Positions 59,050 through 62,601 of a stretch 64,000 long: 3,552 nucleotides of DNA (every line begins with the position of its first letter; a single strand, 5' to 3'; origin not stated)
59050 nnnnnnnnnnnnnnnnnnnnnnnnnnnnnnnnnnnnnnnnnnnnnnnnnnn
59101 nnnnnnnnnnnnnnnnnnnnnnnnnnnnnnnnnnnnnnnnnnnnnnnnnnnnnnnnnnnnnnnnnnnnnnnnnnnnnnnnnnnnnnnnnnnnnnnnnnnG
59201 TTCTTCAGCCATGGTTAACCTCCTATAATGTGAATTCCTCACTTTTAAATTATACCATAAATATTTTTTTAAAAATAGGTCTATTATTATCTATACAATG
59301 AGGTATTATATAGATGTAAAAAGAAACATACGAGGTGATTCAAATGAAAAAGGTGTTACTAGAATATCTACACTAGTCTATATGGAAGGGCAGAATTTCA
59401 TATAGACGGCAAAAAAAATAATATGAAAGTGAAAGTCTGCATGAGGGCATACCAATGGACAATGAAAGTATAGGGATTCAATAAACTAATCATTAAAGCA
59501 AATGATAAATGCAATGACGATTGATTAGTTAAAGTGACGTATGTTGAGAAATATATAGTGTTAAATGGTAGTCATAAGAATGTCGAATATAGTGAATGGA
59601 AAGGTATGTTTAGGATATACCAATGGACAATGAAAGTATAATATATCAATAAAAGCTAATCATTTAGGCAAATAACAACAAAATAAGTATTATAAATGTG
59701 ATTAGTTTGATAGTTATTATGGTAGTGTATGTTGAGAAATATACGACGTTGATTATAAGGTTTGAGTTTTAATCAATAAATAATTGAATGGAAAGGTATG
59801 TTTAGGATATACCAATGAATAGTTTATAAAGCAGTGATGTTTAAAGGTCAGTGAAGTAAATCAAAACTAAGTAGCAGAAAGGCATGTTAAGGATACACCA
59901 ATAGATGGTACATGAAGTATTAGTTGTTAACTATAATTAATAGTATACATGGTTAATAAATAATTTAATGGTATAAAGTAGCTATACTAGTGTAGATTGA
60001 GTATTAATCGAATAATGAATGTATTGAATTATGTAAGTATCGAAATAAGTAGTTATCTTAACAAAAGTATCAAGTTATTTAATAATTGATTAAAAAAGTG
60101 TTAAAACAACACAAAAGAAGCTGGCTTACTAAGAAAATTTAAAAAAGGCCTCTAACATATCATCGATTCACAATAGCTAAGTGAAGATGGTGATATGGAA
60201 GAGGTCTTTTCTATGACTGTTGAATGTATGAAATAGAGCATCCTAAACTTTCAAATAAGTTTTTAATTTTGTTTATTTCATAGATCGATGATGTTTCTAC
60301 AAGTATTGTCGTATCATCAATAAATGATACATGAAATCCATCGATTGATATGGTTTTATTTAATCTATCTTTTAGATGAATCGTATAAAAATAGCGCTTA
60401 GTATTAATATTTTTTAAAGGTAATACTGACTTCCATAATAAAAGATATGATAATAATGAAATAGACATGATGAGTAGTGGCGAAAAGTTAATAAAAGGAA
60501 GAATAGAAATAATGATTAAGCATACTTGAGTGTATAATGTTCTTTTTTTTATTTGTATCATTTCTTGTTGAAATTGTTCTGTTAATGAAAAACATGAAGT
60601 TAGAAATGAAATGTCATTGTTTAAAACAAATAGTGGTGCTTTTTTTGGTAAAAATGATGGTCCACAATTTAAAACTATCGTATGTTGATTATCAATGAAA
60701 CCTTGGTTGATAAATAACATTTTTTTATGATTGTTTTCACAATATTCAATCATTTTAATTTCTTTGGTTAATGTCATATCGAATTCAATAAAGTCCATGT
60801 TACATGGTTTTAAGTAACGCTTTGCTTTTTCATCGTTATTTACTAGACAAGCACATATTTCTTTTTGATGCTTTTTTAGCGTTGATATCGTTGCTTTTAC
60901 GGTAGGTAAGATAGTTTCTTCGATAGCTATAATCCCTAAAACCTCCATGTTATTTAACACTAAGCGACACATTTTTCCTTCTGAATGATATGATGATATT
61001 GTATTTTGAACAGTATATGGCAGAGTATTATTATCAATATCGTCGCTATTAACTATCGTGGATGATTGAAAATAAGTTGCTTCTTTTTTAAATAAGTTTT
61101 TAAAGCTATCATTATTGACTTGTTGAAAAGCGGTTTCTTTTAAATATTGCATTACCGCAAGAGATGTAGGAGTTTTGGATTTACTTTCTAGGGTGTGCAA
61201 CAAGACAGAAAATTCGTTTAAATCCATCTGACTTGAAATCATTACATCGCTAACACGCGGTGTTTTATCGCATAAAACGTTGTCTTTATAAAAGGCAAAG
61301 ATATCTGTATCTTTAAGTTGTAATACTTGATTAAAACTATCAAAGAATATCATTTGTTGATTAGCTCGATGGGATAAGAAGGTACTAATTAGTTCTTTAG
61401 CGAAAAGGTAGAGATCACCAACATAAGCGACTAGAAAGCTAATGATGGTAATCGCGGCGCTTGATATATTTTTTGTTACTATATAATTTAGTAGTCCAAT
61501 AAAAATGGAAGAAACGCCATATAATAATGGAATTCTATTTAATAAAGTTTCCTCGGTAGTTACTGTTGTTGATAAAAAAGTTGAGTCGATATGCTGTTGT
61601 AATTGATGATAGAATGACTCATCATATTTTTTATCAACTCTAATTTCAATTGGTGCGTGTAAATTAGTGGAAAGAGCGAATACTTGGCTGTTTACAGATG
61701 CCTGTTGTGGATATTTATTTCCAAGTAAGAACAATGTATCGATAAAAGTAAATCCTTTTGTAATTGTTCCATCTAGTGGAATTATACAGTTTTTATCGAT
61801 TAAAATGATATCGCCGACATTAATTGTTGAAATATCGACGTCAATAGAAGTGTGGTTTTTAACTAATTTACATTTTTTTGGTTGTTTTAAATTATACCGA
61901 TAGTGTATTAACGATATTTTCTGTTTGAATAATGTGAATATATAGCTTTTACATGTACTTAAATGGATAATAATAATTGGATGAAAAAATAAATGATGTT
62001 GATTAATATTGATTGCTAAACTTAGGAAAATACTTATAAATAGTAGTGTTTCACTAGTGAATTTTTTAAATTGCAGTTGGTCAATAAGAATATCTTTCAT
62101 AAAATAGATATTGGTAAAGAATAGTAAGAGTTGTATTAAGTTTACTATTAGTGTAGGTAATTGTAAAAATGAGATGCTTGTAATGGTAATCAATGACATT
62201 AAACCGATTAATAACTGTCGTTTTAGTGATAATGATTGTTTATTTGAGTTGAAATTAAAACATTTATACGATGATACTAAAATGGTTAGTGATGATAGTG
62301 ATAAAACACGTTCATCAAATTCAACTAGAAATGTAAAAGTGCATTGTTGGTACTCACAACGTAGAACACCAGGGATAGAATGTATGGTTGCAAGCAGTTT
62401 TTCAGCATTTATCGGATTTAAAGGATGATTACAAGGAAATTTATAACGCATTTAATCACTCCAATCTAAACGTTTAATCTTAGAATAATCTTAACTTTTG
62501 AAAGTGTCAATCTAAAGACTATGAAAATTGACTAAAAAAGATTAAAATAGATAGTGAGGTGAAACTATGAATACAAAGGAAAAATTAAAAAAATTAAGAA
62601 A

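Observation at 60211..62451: Full-length CopA-like P-type ATPase homolog that has lost every catalytic and metal-binding motif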

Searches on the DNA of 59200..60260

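Call 66: search_rna_families(source=window, start=59200, end=60260, threshold=evalue, max_evalue=1)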
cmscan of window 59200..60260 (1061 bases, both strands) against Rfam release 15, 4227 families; matches with E-value up to 1: 0.
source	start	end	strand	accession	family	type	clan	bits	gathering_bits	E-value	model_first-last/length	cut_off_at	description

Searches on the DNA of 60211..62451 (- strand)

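Call 89: search_rna_families(sources=[L019, L022, L023, L025, L026, L031, L032, L021], threshold=gathering)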
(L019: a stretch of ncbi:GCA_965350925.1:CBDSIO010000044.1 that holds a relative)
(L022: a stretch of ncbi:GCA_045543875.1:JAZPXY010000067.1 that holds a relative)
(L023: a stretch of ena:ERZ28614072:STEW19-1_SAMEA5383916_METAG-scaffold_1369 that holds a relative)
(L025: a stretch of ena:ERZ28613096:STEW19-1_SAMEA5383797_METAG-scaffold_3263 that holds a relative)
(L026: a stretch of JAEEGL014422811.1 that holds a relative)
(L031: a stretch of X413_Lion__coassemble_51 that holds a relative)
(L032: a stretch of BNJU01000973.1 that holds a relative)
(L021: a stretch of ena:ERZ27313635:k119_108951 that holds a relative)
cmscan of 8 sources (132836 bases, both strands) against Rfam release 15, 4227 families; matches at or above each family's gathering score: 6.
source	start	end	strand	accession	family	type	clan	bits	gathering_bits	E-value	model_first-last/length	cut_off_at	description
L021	14569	14641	-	RF00005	tRNA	Gene; tRNA;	CL00001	76.1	29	1.4e-14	1-71/71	no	tRNA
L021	14211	14281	-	RF00005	tRNA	Gene; tRNA;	CL00001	74.2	29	4.6e-14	1-71/71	no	tRNA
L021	14300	14372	-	RF00005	tRNA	Gene; tRNA;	CL00001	72.5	29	1.3e-13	1-71/71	no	tRNA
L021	14683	14755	-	RF00005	tRNA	Gene; tRNA;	CL00001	69.2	29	1e-12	1-71/71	no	tRNA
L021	14381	14453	-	RF00005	tRNA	Gene; tRNA;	CL00001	64.4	29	2.3e-11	1-71/71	no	tRNA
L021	14476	14557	-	RF00005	tRNA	Gene; tRNA;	CL00001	57.2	29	2.1e-09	1-71/71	no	tRNA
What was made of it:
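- Tried and rejected: Rfam gave nothing in the downstream repeat region or in the long downstream spacers of the related loci (calls 66, 89).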

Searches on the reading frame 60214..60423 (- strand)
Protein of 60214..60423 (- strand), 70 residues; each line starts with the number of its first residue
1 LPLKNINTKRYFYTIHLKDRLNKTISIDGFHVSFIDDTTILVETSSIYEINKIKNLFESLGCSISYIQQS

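Call 53: search_protein_families(library=pfam, proteins=[window:60214-60414:-], max_evalue=10)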
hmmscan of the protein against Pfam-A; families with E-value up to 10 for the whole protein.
seq(67 aa): 2 families
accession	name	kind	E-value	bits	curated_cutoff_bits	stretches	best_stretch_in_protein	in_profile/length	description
PF21682.2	AF_2299-like_N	-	0.0089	16.5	27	1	10-38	17-45/134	CDP-alcohol phosphatidyltransferase AF_2299-like, N-terminal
PF10017.15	Methyltransf_33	-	0.067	12.7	23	1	7-61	231-286/304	Histidine-specific methyltransferase, SAM-dependent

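Call 76: predict_structure(protein=window:60214-60423:-)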
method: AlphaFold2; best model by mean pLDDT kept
length: 70 residues; sequences in the alignment: 1
mean_pLDDT: 74.4   pTM: 0.56
mean pLDDT of the five models: 74.4, 74.2, 71.1, 70.3, 69.8
residues with pLDDT >= 90: 0; 70-90: 53; 50-70: 11; < 50: 6
segments of 3 or more residues with pLDDT < 50: 1-6
pLDDT, mean of each block of 10 residues (from residue 1): 50 83 66 81 78 82 82
secondary structure, 60 per line:
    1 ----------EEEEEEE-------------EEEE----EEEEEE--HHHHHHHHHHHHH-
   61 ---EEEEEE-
elements in order: E11-17 E31-34 E39-44 H47-59 E64-69

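Call 80: fold_search(model_id=the predicted structure, library=pdb)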
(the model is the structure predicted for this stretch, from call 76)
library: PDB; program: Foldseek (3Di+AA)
matches with E <= 10: 855; with E <= 0.001: 0
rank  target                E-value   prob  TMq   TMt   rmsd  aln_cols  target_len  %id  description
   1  3bv8                  2.8e-02  0.99  0.52  0.45   3.4        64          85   11  Crystal structure of the N-terminal domain of tetrahydrodipicolinate acetyltransferase from Staphylococcus aureus (released 2008-02-05)
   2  3cj8_B                4.6e-02  0.99  0.51  0.21   3.3        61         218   11  Crystal structure of 2,3,4,5-tetrahydropyridine-2-carboxylate N-succinyltransferase from Enterococcus faecalis V583 (released 2008-03-25)
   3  3cj8_C                5.2e-02  0.98  0.51  0.21   3.3        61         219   11  Crystal structure of 2,3,4,5-tetrahydropyridine-2-carboxylate N-succinyltransferase from Enterococcus faecalis V583 (released 2008-03-25)
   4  3cj8_A                6.3e-02  0.97  0.51  0.21   3.3        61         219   11  Crystal structure of 2,3,4,5-tetrahydropyridine-2-carboxylate N-succinyltransferase from Enterococcus faecalis V583 (released 2008-03-25)
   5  1vio_A                6.7e-02  1.00  0.63  0.21   4.4        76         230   17  Crystal structure of pseudouridylate synthase (released 2003-12-30)
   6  3r8y_E                8.0e-02  0.99  0.57  0.22   2.6        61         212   11  Structure of the Bacillus anthracis tetrahydropicolinate succinyltransferase (released 2011-04-20)
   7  3r8y_F                8.0e-02  0.99  0.56  0.23   2.7        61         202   11  Structure of the Bacillus anthracis tetrahydropicolinate succinyltransferase (released 2011-04-20)
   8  3r8y_B                8.5e-02  0.99  0.57  0.22   2.6        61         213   11  Structure of the Bacillus anthracis tetrahydropicolinate succinyltransferase (released 2011-04-20)
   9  3r8y_C                9.6e-02  0.99  0.56  0.23   2.7        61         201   11  Structure of the Bacillus anthracis tetrahydropicolinate succinyltransferase (released 2011-04-20)
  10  3dh3_B                1.6e-01  1.00  0.67  0.21   3.7        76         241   10  Crystal Structure of RluF in complex with a 22 nucleotide RNA substrate (released 2009-04-28)
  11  3r8y_A                1.6e-01  0.98  0.57  0.23   2.7        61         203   11  Structure of the Bacillus anthracis tetrahydropicolinate succinyltransferase (released 2011-04-20)
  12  2gml_A                1.7e-01  0.99  0.64  0.28   4.0        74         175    9  Crystal Structure of Catalytic Domain of E.coli RluF (released 2006-07-18)
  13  2cyy                  1.9e-01  0.72  0.45  0.24   5.3        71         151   14  Crystal structure of PH1519 from Pyrococcus horikosii OT3 (released 2006-09-19)
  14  1ksk                  2.0e-01  0.99  0.66  0.22   5.5        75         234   12  STRUCTURE OF RSUA (released 2002-04-24)
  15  1lfp                  2.1e-01  0.89  0.53  0.19   3.5        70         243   16  Crystal Structure of a Conserved Hypothetical Protein Aq1575 from Aquifex Aeolicus (released 2002-06-19)
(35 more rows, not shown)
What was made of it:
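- On HMA (heavy-metal-associated) domain, PF00403: The best Foldseek E is 0.028, to generic alpha+beta domains, with one HMA at rank 26 (call 80).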

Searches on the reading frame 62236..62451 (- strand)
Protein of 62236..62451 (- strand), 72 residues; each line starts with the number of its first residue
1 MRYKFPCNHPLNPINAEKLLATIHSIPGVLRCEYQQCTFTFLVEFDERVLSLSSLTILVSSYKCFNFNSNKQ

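Call 53: search_protein_families(library=pfam, proteins=[window:62236-62451:-], max_evalue=10)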
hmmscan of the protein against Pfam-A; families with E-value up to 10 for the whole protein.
seq(72 aa): 1 family
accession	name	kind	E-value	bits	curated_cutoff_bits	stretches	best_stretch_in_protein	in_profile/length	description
PF19991.5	HMA_2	-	0.0097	16.3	30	1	13-59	29-75/154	Heavy metal associated domain 2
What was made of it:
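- On HMA (heavy-metal-associated) domain, PF00403: Pfam finds only HMA_2 at 0.0097 (call 53).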
